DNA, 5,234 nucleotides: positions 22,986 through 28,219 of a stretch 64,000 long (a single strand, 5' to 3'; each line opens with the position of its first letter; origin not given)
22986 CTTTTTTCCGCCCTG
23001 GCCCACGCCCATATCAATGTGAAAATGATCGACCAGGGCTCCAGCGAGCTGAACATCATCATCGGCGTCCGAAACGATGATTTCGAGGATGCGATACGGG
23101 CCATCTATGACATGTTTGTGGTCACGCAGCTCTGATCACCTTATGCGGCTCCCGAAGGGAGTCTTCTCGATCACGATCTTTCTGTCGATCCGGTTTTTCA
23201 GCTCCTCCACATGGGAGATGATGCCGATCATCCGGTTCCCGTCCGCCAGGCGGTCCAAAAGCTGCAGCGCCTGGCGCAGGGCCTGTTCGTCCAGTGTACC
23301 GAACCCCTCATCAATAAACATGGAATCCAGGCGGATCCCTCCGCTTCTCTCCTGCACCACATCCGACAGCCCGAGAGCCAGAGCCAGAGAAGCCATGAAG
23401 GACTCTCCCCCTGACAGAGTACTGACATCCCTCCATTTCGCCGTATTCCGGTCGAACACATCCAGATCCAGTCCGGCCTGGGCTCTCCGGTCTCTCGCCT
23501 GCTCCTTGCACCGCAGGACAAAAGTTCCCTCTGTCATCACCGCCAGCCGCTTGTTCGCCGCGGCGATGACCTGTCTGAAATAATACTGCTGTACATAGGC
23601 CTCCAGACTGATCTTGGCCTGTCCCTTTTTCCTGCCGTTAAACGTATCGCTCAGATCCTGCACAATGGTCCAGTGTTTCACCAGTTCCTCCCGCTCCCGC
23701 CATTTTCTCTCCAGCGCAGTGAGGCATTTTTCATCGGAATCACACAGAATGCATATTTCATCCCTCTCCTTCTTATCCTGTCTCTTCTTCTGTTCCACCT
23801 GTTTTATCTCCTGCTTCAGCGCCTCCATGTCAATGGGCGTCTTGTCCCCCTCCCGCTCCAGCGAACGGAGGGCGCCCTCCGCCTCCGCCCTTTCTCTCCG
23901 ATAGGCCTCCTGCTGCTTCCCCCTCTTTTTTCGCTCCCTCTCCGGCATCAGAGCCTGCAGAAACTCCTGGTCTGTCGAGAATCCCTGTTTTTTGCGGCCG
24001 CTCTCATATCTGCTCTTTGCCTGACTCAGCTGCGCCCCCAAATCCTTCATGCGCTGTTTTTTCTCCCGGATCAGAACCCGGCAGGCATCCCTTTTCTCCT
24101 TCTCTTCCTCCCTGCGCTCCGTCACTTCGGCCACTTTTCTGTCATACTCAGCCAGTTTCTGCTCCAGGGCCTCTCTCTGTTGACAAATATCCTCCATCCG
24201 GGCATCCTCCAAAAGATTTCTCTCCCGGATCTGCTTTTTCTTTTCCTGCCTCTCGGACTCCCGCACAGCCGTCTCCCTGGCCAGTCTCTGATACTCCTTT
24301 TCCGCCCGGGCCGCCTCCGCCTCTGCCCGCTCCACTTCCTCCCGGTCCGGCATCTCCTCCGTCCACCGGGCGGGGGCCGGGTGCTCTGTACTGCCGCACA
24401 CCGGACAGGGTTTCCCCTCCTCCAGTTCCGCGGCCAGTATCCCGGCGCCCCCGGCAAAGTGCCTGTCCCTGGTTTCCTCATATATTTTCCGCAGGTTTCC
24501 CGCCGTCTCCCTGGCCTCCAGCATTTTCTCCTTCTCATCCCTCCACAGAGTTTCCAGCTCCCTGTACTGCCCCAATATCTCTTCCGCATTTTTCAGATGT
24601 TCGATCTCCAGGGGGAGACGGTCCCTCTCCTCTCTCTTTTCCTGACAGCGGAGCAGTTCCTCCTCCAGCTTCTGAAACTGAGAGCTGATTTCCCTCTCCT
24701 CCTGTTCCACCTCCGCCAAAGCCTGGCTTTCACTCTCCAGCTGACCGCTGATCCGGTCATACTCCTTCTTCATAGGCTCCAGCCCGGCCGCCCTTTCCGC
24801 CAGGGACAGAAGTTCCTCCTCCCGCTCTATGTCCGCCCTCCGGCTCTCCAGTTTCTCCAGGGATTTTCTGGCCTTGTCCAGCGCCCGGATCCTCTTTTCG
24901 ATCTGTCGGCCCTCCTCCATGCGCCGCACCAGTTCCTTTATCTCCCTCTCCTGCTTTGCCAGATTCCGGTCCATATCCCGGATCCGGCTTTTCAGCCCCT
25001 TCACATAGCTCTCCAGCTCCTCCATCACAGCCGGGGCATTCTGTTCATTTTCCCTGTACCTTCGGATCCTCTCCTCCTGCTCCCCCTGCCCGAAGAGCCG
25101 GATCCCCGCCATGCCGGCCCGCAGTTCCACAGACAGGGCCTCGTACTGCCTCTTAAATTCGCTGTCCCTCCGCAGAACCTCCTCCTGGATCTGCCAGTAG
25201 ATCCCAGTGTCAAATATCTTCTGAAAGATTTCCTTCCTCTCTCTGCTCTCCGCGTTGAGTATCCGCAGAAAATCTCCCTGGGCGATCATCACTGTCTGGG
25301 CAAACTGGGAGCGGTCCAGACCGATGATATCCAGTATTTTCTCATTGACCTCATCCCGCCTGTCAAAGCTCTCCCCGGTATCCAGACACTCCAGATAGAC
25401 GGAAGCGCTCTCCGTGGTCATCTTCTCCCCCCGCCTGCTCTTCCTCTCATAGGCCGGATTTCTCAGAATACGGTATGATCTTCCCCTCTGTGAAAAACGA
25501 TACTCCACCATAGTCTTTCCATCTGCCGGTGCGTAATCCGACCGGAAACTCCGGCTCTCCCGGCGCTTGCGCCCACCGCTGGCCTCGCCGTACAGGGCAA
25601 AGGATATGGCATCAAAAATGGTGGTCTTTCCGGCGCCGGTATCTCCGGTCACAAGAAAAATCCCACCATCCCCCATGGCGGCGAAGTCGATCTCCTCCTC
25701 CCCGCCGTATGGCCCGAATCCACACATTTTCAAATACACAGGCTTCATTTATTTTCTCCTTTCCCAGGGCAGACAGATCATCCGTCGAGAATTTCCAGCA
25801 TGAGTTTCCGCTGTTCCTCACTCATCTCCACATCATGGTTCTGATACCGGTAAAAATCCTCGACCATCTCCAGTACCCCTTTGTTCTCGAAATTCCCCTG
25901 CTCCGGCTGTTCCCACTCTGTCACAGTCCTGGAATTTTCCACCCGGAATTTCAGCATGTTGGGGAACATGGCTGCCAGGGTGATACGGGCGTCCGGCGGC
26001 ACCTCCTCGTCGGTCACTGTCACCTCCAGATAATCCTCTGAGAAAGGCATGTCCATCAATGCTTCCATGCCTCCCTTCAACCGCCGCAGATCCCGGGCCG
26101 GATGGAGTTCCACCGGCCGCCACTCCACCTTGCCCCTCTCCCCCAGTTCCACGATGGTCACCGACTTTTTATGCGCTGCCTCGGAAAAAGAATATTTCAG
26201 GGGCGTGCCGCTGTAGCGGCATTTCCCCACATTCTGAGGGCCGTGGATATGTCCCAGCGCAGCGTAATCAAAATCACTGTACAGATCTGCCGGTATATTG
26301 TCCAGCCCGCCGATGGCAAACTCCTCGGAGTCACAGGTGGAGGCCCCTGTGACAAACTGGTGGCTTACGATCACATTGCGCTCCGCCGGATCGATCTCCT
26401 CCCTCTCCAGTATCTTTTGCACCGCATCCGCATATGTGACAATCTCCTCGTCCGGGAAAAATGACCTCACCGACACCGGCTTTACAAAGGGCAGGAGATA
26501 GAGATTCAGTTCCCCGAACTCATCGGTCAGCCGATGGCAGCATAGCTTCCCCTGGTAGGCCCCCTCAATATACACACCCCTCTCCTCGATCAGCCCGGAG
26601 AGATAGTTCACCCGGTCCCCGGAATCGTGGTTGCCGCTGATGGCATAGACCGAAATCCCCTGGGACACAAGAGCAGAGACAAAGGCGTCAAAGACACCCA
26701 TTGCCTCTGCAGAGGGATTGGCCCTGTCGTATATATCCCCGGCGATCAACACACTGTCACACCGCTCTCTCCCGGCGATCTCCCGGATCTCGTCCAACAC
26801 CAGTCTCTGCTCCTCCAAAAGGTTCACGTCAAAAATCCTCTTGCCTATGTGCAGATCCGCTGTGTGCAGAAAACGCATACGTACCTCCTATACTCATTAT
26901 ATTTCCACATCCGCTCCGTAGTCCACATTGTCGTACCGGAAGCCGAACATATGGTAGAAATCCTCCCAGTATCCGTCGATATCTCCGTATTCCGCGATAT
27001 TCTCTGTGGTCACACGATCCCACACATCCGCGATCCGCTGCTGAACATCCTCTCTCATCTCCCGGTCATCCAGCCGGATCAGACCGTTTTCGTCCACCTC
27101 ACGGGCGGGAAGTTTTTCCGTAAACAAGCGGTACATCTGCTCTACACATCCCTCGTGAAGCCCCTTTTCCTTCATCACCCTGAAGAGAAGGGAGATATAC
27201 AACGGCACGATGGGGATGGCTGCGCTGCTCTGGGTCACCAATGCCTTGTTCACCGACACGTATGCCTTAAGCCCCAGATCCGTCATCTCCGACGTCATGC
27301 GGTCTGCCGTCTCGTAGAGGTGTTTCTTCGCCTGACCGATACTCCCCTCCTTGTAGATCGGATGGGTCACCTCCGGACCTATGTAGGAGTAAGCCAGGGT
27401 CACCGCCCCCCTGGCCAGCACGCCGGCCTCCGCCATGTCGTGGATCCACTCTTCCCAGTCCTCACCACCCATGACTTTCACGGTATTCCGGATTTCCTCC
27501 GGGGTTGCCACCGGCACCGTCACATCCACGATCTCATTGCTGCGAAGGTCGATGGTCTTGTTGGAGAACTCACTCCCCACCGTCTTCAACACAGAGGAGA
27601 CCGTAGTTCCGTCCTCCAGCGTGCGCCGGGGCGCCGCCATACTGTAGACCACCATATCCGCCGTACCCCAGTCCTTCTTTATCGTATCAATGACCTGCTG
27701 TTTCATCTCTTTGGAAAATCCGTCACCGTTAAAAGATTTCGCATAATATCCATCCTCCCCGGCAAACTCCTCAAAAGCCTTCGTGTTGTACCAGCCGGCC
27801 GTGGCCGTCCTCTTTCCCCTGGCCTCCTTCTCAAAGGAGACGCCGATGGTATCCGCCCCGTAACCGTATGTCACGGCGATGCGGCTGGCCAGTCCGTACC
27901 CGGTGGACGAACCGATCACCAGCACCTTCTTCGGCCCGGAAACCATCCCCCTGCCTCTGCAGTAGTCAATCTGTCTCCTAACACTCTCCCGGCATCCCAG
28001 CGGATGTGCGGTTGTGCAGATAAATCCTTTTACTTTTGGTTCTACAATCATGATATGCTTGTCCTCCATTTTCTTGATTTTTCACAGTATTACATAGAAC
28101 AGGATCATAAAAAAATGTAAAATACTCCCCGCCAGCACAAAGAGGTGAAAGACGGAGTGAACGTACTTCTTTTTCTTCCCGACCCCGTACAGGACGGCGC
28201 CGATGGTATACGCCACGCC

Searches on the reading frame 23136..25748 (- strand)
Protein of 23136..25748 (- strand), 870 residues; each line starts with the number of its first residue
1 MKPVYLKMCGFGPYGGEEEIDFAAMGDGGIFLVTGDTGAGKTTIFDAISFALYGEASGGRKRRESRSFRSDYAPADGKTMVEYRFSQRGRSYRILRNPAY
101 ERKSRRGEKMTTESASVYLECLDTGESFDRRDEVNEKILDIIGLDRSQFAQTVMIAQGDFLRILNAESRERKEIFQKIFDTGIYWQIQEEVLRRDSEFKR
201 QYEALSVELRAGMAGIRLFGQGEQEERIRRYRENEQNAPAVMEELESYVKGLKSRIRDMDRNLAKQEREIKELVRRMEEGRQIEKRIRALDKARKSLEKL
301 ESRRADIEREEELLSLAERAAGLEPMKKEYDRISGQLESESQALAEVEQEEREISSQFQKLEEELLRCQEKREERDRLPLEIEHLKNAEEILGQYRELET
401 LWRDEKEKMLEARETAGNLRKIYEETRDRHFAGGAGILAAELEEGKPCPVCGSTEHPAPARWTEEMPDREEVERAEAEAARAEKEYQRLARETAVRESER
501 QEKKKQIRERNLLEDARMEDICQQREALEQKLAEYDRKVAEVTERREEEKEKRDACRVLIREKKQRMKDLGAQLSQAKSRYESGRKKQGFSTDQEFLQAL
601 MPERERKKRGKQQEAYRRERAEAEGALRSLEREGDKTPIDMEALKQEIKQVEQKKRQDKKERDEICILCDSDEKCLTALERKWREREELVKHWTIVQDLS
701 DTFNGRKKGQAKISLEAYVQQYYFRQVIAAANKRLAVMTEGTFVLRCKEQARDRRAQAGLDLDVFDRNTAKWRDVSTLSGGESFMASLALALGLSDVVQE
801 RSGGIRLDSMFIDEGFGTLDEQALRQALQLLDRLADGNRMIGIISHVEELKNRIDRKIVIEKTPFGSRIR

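Call 7: search_protein_families(library=pfam, proteins=[window:23136-25748:-])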
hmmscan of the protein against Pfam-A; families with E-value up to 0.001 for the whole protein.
window:23136-25748:- (870 aa): 4 families
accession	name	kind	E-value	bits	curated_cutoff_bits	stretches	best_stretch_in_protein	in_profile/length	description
PF13476.12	AAA_23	-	2e-13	51.9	27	0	6-296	2-195/201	AAA domain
PF13558.12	SbcC_Walker_B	-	5.7e-13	49.4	27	1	750-832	2-89/90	SbcC/RAD50-like, Walker B motif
PF13555.12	AAA_29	-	5.3e-07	29.7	27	1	12-55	10-49/61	P-loop containing region of AAA domain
PF06160.17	EzrA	-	0.00077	18.3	39.6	1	158-428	122-386/557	Septation ring formation regulator, EzrA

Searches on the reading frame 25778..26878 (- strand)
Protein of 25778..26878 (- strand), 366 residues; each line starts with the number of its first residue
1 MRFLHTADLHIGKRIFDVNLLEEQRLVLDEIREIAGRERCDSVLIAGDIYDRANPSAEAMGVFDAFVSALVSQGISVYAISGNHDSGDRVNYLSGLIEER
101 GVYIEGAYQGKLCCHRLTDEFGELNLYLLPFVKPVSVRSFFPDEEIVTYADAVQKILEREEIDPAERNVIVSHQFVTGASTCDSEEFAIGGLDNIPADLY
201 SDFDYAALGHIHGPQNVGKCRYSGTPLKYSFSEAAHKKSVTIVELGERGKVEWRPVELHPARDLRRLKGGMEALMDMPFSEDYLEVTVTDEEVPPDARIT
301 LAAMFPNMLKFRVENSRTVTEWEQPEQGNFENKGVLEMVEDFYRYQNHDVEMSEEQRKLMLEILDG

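Call 7: search_protein_families(library=pfam, proteins=[window:25778-26878:-])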
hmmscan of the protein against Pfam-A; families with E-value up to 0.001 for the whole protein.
window:25778-26878:- (366 aa): 3 families
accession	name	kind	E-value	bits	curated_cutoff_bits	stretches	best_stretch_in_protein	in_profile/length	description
PF12320.13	SbcD_C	-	9e-15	55.3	24.4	1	260-347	1-94/94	Type 5 capsule protein repressor C-terminal domain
PF00149.33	Metallophos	-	1.5e-13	52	21.5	1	1-214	1-191/191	Calcineurin-like phosphoesterase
PF12850.12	Metallophos_2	-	6e-05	23.5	27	1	1-215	1-120/154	Calcineurin-like phosphoesterase superfamily domain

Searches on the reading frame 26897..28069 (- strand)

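Call 7: search_protein_families(library=pfam, proteins=[window:26897-28069:-])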
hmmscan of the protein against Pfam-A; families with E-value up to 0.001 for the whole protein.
window:26897-28069:- (390 aa): 3 families
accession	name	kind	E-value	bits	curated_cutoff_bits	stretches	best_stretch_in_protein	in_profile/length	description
PF12241.14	Enoyl_reductase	-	6.8e-108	359.9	22.1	1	87-320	1-235/236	Trans-2-enoyl-CoA reductase catalytic region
PF12242.14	Eno-Rase_NADH_b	-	3e-36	123.5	23.4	1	8-84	1-78/79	NAD(P)H binding domain of trans-2-enoyl-CoA reductase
PF07055.18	Eno-Rase_FAD_bd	-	8.2e-27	93.8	25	1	325-388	1-64/64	Enoyl reductase FAD binding domain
